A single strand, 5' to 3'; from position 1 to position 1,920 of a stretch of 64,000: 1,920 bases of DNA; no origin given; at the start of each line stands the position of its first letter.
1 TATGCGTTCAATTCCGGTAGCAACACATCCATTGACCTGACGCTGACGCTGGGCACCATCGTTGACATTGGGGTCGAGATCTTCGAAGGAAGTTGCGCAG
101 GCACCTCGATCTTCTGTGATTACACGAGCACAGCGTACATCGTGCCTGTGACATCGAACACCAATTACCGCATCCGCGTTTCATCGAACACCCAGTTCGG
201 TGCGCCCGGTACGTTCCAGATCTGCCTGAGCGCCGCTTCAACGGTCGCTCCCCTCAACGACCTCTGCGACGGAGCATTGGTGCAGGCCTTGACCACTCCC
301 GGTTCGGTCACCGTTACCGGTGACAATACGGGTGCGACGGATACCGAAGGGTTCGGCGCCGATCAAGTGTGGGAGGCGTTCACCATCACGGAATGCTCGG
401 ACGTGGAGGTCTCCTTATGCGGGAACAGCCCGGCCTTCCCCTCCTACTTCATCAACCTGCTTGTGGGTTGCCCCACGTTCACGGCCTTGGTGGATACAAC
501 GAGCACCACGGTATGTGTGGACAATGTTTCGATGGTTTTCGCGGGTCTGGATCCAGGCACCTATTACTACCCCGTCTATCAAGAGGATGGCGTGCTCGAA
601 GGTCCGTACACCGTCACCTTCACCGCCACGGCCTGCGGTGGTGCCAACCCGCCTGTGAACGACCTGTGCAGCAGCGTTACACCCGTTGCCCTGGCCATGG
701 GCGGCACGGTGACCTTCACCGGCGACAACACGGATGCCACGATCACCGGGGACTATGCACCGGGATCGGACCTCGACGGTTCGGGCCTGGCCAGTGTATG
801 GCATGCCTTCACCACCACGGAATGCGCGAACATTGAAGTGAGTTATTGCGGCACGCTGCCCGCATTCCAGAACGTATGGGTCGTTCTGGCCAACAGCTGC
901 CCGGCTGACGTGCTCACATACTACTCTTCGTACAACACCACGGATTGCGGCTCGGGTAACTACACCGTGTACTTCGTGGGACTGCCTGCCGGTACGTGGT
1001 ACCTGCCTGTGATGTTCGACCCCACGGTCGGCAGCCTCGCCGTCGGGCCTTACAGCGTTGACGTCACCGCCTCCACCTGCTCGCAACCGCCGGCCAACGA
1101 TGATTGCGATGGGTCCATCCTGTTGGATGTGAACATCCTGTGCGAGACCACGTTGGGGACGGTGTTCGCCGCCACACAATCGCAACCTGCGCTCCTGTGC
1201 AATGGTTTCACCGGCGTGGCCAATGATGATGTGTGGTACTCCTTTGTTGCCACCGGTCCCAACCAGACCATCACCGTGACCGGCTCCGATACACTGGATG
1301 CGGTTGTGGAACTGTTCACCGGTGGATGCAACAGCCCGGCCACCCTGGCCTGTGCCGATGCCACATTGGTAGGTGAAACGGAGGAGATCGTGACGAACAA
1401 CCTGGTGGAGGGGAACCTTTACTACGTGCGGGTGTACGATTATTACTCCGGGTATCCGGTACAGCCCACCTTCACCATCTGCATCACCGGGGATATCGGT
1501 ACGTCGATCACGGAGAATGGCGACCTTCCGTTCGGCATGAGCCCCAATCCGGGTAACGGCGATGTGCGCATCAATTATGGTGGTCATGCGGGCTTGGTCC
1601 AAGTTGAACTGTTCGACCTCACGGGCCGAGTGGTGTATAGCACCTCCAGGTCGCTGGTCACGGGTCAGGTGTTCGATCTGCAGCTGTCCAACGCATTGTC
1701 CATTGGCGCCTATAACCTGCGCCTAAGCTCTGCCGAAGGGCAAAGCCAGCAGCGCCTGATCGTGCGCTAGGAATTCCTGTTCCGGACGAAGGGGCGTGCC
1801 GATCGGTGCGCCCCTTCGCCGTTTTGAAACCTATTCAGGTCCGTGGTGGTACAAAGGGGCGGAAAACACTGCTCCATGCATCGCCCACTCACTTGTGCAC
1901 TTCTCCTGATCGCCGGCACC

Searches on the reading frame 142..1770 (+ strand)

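Call 59: search_protein_families(library=pfam, proteins=[window:142-1770:+], max_evalue=0.001)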
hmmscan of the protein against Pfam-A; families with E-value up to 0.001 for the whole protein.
window:142-1770:+ (542 aa): 3 families
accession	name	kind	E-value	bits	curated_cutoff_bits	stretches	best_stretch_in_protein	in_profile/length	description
PF23759.1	GBD_T9SS_assoc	-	2.2e-10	41.3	27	1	318-435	1-106/116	Galactose binding domain-like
PF18962.6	Por_Secre_tail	-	7.2e-07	29.9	27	1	468-541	3-75/75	Secretion system C-terminal sorting domain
PF11589.14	DUF3244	-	0.00041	20.7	25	0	485-533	41-88/96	Domain of unknown function (DUF3244)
